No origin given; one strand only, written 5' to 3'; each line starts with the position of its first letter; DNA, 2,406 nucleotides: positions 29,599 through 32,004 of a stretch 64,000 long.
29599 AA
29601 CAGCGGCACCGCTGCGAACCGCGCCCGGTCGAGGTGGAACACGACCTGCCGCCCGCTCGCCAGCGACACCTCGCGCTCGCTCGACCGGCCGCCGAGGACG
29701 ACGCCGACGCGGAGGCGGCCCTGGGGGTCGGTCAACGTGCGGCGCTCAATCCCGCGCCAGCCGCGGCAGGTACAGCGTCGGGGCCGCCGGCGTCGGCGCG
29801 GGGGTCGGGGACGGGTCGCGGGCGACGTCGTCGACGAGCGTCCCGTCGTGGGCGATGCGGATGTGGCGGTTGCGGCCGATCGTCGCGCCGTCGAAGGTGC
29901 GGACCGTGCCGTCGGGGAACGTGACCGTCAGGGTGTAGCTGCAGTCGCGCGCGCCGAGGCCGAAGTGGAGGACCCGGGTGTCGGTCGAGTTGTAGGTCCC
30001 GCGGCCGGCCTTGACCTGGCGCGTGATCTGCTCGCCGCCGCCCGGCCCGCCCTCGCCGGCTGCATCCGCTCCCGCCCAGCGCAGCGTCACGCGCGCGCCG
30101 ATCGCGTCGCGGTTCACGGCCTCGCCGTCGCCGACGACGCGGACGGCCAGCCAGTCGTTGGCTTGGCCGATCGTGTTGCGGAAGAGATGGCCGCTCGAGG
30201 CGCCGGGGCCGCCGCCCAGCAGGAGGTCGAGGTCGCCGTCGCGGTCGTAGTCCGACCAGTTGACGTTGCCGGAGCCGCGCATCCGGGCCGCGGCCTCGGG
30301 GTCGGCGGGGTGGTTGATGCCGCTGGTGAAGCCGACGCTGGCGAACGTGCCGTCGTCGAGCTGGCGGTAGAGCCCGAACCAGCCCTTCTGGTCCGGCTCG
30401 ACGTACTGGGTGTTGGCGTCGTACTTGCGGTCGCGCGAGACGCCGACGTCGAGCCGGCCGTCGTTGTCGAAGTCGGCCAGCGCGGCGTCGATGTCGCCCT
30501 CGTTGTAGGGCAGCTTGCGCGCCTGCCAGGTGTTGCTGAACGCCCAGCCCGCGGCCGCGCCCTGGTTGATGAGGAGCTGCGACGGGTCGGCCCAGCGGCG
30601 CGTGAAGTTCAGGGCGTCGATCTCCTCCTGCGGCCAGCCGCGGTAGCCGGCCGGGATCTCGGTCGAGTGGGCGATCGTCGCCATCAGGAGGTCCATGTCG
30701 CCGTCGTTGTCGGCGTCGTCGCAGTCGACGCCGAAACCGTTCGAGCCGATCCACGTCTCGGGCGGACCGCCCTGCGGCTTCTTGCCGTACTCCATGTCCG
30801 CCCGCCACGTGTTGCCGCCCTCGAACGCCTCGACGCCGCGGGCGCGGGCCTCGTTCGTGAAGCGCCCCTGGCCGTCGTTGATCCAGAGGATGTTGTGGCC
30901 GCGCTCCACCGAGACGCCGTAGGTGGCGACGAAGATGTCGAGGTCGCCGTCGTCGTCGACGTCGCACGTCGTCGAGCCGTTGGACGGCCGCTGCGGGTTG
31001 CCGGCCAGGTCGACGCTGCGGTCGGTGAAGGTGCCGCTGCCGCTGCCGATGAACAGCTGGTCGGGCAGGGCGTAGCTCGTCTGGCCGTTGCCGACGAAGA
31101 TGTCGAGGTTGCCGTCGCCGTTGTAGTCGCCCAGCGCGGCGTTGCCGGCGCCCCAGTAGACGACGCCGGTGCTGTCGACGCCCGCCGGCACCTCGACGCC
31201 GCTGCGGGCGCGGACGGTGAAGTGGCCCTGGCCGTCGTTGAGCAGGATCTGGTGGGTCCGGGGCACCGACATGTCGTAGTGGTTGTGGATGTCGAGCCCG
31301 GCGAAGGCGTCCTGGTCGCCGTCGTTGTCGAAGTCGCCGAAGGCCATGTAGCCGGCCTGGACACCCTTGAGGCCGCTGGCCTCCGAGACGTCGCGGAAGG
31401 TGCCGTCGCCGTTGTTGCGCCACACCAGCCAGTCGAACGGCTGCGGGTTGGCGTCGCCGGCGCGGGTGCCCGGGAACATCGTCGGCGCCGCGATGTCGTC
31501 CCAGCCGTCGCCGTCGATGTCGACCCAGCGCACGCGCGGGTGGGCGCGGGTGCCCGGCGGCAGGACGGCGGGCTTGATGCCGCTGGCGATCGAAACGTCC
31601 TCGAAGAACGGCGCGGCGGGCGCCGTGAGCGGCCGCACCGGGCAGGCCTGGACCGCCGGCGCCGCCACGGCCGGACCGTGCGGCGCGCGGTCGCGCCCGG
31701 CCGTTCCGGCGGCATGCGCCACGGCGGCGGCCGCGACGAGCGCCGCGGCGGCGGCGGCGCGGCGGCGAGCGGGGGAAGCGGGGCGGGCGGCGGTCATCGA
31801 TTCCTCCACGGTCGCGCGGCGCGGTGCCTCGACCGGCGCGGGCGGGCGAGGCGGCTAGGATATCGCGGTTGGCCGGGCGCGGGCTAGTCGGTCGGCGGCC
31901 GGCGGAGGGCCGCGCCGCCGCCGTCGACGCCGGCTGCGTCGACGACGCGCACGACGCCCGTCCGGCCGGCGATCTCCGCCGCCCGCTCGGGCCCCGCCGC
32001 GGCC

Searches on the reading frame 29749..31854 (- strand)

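Call 69: search_protein_families(library=pfam, proteins=[window:29749-31854:-], max_evalue=0.00001)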
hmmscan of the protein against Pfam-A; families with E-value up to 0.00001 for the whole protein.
window:29749-31854:- (702 aa): 3 families
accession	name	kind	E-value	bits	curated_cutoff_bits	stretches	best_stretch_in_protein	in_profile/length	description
PF13517.12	FG-GAP_3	-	1.5e-30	106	26.9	2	243-309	1-61/61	FG-GAP-like repeat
PF07593.17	UnbV_ASPIC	-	1.3e-13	51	23.4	1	584-660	1-64/68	ASPIC and UnbV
PF01839.29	FG-GAP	-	2.3e-08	34.2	22.1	0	239-258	5-24/37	FG-GAP repeat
